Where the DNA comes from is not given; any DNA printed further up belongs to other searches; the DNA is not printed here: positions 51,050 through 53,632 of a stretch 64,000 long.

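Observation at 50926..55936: N-heterocycle catabolic operon: NicX-like dioxygenase, CoxMSL-type Mo-hydroxylase, and a translationally coupled MoaD/ThiS-like GG-terminal protein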

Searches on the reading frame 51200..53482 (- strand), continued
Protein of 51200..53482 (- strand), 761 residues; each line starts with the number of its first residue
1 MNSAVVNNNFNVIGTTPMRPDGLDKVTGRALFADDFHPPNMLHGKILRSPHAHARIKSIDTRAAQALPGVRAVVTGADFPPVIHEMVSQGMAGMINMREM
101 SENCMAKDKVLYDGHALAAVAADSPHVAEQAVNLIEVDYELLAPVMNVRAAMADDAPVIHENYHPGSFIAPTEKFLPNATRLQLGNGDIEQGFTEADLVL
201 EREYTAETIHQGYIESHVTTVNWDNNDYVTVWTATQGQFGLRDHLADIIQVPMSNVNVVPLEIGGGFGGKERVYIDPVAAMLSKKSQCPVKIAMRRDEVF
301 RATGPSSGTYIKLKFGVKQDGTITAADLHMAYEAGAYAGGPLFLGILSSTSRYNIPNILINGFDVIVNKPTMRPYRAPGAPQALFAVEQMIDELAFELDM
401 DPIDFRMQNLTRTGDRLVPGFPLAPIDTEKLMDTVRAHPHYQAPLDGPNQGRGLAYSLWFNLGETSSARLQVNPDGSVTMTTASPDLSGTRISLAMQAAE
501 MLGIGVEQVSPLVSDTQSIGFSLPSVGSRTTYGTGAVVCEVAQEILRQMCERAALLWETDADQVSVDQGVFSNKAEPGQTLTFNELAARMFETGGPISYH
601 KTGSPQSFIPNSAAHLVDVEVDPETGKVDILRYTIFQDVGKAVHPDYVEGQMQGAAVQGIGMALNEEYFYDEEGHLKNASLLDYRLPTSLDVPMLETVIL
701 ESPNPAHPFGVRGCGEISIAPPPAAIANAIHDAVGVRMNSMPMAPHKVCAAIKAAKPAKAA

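Call 79: search_solved_structures(query=window:51200-53482:-, max_evalue=1e-60, show_alignments=4)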
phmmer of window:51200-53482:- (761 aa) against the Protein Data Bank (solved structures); distinct sequences matched with E-value up to 1e-60: 8.
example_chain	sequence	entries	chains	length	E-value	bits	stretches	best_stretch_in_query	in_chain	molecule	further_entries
1rm6_A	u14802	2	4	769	1.7e-91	311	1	13-756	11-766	4-hydroxybenzoyl-CoA reductase alpha subunit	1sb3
8uem_A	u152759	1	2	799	2.8e-83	283.7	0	25-413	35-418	Carbon monoxide dehydrogenase (Large chain), CoxL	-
7dqx_A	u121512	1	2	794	2.6e-74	254.1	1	13-751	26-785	6-hydroxypseudooxynicotine dehydrogenase complex subunit gamma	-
1n5w_B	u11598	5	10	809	1.1e-69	238.8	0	19-413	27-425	Carbon monoxide dehydrogenase large chain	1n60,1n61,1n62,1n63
1zxi_B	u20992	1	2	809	1.5e-69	238.4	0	19-413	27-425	Carbon monoxide dehydrogenase large chain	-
1t3q_B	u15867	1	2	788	2.6e-63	217.8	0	466-753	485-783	quinoline 2-oxidoreductase large subunit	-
5g5h_C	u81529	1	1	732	7.2e-63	216.3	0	183-748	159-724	Aldehyde oxidoreductase molybdenum-binding subunit PaoC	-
5g5g_C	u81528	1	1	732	9.1e-63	215.9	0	183-748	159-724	PUTATIVE XANTHINE DEHYDROGENASE YAGS FAD-BINDING SUBUNIT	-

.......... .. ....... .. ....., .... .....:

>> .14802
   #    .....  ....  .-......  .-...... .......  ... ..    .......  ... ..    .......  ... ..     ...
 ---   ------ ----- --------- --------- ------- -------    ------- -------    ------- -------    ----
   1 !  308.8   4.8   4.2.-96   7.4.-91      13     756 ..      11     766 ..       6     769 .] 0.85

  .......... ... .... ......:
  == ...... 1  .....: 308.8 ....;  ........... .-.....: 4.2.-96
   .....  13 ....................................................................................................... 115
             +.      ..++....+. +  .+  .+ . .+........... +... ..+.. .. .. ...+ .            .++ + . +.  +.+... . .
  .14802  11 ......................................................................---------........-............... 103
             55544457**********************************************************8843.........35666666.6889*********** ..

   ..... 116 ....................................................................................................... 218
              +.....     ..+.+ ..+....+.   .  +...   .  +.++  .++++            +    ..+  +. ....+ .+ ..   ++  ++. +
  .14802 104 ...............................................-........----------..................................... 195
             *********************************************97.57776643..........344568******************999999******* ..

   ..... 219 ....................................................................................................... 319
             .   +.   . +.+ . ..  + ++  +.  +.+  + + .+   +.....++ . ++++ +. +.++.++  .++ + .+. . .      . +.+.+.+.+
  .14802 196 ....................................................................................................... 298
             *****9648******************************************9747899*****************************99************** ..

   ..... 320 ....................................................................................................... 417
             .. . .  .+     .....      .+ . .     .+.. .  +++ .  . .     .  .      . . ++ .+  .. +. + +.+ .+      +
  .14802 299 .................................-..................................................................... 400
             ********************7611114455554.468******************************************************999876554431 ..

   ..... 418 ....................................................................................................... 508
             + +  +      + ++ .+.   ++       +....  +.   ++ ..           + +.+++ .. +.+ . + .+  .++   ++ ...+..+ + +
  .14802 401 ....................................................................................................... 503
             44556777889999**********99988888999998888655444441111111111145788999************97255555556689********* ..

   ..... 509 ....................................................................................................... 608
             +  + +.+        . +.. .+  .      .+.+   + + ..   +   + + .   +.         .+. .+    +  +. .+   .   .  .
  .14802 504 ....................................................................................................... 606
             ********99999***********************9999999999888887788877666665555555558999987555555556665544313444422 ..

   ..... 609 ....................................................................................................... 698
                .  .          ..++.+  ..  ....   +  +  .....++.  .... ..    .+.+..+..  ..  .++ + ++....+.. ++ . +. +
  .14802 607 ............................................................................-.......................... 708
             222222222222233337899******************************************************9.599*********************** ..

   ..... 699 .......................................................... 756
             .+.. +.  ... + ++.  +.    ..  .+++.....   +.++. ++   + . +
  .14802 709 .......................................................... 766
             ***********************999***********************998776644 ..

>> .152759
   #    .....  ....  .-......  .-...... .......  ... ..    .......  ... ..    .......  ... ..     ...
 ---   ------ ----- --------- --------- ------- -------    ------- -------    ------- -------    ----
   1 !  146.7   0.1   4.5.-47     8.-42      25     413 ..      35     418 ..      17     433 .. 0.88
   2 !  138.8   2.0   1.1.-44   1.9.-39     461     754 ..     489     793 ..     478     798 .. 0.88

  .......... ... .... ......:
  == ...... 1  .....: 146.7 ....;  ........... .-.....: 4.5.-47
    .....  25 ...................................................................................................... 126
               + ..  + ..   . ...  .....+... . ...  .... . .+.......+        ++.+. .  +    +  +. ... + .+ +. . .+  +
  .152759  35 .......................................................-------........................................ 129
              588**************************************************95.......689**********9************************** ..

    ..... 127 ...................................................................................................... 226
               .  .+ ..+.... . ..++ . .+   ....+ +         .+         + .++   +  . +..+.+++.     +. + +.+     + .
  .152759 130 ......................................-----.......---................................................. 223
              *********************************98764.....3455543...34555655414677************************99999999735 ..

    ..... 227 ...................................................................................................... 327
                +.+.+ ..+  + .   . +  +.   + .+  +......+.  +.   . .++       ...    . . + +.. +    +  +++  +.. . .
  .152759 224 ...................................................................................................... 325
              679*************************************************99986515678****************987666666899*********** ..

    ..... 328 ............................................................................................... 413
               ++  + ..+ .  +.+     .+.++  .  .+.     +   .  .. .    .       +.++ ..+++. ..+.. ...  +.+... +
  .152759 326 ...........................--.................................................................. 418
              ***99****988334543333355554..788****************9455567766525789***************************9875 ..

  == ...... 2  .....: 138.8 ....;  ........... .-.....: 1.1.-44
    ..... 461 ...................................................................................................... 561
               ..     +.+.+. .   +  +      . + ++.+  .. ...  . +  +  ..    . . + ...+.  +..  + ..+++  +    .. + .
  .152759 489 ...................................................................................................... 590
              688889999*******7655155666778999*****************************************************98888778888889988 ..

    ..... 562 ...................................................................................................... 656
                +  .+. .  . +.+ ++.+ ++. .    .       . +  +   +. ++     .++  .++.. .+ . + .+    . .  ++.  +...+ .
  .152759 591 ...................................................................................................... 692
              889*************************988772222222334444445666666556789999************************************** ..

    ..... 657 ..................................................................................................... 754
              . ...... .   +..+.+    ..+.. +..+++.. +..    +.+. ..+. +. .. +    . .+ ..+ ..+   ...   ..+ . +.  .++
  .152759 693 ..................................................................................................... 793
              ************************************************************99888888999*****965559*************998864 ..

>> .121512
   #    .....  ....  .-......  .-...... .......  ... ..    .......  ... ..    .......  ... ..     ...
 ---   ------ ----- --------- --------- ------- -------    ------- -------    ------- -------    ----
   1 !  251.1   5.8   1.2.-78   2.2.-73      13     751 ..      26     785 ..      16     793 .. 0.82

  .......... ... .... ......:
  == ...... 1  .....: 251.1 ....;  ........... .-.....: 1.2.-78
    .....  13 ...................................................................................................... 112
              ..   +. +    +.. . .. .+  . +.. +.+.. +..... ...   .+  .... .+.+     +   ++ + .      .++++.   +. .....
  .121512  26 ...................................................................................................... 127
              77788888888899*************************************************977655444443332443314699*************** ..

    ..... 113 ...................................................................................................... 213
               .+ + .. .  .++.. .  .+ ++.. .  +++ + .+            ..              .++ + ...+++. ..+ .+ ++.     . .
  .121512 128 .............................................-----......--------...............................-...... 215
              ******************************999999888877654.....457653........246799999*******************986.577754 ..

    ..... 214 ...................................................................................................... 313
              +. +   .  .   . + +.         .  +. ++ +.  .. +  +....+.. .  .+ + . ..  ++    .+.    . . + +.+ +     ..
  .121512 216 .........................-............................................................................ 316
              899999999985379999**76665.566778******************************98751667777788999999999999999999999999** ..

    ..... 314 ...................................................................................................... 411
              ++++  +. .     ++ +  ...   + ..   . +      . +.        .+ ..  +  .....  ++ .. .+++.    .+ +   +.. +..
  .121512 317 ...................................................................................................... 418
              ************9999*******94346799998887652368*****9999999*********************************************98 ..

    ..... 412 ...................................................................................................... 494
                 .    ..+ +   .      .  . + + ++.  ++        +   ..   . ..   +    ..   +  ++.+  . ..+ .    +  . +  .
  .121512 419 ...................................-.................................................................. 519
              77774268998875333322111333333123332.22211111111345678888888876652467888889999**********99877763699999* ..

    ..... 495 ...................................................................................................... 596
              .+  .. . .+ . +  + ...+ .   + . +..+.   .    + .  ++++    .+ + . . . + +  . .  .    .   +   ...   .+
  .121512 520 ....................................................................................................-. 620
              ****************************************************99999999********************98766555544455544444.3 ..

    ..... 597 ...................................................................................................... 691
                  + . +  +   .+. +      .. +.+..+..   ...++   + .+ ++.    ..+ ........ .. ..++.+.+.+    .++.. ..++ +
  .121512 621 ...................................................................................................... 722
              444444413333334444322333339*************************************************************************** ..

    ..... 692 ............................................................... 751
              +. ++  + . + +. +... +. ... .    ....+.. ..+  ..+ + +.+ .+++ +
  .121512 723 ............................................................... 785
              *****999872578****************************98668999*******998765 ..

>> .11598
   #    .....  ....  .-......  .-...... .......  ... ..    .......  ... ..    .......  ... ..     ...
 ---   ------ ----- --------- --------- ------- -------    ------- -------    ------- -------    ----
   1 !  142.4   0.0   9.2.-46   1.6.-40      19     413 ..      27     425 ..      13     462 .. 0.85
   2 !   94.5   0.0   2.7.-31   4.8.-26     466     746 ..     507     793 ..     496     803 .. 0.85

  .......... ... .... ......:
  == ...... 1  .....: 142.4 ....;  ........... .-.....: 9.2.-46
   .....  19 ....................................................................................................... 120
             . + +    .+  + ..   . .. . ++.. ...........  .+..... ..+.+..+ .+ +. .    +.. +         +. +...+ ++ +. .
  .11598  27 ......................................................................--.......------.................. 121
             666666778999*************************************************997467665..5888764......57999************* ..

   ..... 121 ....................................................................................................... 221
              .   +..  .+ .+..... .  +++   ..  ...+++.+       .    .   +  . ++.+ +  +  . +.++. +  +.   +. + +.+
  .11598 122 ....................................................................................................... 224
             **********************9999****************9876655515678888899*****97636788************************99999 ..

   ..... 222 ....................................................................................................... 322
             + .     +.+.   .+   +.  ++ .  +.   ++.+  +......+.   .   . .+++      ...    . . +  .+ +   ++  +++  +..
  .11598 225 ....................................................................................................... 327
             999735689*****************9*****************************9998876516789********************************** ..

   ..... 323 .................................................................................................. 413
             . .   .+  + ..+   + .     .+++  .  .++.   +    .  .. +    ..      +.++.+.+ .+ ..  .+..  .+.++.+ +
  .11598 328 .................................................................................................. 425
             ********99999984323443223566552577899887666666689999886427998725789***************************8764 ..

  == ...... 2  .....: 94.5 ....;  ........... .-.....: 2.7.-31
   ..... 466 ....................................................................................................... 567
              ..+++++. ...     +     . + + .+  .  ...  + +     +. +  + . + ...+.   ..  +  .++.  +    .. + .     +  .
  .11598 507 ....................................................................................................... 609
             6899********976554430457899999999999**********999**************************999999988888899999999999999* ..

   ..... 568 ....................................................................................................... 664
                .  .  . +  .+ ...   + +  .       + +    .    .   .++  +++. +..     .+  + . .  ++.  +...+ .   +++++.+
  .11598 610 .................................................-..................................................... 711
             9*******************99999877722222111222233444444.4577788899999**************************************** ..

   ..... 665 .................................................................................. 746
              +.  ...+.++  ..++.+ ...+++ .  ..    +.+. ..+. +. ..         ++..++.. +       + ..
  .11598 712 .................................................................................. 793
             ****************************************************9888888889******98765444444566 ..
